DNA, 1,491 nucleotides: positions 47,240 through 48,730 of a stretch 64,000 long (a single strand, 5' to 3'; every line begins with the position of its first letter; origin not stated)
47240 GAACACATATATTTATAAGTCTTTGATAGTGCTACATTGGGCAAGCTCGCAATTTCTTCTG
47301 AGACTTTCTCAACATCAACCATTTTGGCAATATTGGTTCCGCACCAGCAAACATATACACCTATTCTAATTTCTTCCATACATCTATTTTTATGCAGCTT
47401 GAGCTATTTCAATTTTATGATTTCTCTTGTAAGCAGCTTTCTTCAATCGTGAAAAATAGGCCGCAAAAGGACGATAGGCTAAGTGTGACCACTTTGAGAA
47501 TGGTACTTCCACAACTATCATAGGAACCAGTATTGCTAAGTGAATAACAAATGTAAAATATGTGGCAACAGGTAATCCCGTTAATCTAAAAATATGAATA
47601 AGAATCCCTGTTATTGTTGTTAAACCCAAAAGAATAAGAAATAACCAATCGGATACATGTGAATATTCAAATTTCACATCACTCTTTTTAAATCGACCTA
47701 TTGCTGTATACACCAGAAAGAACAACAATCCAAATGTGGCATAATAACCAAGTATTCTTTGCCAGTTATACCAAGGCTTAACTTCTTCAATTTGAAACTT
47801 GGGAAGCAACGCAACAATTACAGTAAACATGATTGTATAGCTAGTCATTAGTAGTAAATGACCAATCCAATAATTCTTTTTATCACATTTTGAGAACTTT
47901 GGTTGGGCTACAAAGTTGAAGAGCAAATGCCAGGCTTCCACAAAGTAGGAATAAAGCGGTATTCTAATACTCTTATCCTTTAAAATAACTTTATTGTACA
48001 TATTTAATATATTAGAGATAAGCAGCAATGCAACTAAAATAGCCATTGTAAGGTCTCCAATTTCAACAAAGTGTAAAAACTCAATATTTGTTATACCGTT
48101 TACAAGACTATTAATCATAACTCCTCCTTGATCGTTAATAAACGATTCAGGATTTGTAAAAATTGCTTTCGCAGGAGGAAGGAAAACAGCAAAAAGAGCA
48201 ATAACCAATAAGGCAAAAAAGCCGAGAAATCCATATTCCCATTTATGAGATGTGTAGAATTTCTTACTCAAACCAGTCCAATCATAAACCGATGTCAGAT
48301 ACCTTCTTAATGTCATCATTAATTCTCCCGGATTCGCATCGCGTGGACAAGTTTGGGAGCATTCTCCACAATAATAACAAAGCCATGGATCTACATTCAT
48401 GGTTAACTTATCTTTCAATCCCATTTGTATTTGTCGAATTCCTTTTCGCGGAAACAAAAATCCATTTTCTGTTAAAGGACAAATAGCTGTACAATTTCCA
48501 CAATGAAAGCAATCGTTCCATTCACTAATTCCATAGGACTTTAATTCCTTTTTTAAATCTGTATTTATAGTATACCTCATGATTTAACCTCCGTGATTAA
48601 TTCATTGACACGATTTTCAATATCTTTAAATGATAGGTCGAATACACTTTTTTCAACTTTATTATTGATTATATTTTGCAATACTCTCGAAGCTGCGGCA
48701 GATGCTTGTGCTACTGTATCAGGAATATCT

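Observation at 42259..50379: Seven-gene operon joining a QmoC-like membrane subunit and two HdrA-like flavoproteins to a cytoplasmic Mvh-type [NiFe] hydrogenase, with no HdrBC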

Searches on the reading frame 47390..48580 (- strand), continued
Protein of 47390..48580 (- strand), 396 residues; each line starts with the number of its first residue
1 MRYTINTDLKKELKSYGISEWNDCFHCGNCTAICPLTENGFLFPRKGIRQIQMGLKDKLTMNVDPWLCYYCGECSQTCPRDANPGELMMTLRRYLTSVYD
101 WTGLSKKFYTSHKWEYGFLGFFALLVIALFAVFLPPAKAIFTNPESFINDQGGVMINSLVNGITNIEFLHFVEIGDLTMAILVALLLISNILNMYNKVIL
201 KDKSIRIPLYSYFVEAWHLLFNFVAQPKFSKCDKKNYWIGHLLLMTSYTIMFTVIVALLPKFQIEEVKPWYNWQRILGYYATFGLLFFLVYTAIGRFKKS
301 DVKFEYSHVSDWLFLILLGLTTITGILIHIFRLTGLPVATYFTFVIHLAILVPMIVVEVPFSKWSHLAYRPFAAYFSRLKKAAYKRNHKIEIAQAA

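Call 85: list_cluster_members(proteins=[P0006, P0007, P0009, P0011, P0036, P0040, P0084, P0118, P0119, P0046])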
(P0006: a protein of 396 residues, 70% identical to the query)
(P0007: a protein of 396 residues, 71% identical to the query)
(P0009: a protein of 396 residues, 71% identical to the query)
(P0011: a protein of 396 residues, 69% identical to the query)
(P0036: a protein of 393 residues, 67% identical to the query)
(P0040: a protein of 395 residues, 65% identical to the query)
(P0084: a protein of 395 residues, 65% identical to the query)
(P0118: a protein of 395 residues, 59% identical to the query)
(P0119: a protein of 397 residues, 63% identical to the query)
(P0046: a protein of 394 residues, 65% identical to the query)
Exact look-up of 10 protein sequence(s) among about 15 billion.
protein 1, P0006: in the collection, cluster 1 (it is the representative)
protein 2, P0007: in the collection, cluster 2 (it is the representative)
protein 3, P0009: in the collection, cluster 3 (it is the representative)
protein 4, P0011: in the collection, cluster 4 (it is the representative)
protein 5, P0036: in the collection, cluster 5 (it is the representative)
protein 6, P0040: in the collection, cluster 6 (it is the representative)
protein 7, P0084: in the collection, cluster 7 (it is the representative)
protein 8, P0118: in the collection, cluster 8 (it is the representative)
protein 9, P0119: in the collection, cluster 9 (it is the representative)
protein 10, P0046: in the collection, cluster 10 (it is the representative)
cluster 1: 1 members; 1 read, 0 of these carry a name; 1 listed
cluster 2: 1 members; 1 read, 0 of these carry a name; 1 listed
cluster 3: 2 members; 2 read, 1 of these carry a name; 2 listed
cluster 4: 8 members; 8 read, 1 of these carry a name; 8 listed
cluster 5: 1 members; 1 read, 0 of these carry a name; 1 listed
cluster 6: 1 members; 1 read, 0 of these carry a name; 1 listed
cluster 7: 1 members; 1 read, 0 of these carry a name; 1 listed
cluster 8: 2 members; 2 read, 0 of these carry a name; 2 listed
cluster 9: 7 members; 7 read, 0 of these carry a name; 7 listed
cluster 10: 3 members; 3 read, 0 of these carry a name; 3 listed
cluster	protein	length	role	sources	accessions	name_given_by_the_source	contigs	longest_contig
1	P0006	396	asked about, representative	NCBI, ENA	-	-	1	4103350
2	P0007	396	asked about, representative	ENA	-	-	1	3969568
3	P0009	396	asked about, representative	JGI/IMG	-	quinone-modifying oxidoreductase, subunit QmoC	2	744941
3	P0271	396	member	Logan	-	-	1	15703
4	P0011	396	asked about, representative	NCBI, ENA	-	-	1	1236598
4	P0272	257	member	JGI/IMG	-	hypothetical protein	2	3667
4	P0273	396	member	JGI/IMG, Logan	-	-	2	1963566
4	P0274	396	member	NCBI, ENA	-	-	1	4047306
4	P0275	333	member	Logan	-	-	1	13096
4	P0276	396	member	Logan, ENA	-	-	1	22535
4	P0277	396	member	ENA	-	-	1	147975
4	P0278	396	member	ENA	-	-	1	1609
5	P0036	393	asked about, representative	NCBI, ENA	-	-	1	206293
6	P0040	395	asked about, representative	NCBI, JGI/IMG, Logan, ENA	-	-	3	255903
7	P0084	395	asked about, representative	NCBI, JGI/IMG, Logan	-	-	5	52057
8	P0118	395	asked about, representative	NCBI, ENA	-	-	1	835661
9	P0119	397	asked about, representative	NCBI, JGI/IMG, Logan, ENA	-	-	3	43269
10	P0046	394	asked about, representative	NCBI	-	-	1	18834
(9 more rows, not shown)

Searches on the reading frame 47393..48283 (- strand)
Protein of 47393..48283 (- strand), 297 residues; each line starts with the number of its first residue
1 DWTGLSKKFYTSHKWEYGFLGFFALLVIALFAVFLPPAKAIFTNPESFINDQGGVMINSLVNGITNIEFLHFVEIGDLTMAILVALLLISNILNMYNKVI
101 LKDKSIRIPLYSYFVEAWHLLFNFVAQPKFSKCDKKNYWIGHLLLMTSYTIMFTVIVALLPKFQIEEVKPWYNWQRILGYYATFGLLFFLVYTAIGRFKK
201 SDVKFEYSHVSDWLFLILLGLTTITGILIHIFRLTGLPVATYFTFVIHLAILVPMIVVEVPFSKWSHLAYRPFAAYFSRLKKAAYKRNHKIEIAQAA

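Call 52: search_protein_families(library=pfam, proteins=[window:47393-48283:-], max_evalue=10)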
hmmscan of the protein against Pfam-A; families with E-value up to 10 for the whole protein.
seq(297 aa): 0 families
